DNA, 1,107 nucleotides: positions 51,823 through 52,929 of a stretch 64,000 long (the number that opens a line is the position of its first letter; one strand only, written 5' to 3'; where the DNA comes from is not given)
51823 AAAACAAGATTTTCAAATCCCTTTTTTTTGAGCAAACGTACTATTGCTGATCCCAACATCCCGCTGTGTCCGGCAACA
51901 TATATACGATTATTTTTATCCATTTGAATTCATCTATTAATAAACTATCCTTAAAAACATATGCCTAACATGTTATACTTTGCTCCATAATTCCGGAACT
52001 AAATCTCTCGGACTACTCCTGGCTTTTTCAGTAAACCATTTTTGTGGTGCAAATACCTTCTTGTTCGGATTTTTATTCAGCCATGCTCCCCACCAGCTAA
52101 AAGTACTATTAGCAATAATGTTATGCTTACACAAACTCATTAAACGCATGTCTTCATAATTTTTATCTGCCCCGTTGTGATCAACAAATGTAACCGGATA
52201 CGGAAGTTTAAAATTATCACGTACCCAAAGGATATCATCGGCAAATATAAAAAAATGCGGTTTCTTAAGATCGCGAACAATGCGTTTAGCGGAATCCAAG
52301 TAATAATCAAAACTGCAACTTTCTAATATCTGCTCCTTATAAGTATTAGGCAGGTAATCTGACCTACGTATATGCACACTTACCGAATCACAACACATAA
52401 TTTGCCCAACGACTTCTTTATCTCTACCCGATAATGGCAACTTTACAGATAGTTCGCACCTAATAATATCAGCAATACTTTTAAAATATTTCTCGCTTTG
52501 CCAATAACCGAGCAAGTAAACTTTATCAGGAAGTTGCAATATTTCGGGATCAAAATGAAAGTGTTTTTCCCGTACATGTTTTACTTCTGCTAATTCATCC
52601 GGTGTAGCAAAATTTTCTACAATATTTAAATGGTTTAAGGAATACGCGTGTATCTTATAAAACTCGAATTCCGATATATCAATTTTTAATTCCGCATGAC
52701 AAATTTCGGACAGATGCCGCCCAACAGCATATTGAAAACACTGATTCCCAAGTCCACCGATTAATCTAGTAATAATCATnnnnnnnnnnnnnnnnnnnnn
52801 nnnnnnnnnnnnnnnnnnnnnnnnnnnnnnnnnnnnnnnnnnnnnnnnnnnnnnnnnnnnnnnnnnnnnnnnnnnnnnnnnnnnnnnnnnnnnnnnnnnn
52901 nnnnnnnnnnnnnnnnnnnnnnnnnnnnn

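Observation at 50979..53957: Second, GDP-linked 3-deoxygenation module: ColD-type dehydratase + fcl-like synthase + GT11 transferase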

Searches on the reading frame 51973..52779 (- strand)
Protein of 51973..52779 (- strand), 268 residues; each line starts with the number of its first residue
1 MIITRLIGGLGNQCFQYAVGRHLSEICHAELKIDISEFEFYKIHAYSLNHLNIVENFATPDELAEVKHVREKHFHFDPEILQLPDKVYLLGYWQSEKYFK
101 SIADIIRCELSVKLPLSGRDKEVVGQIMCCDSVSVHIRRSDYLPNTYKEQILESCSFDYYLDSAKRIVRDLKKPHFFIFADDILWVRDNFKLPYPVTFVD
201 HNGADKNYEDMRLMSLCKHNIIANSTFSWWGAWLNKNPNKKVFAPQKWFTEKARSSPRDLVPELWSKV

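Call 3: search_protein_families(library=ncbifam, proteins=[window:51973-52779:-], max_evalue=0.001)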
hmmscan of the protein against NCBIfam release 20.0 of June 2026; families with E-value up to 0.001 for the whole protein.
window:51973-52779:- (268 aa): 0 families

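Call 4: search_protein_families(library=pfam, proteins=[window:51973-52779:-], max_evalue=0.001)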
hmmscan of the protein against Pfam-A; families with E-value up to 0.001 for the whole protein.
window:51973-52779:- (268 aa): 1 family
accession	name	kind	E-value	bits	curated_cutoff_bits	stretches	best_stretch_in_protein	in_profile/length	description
PF01531.22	Glyco_transf_11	-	1.5e-27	97.1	23.9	1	5-242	36-273/298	Glycosyl transferase family 11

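Call 8: search_solved_structures(query=window:51973-52779:-, show_alignments=2, max_evalue=0.01)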
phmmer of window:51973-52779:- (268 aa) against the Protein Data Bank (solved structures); distinct sequences matched with E-value up to 0.01: 0.
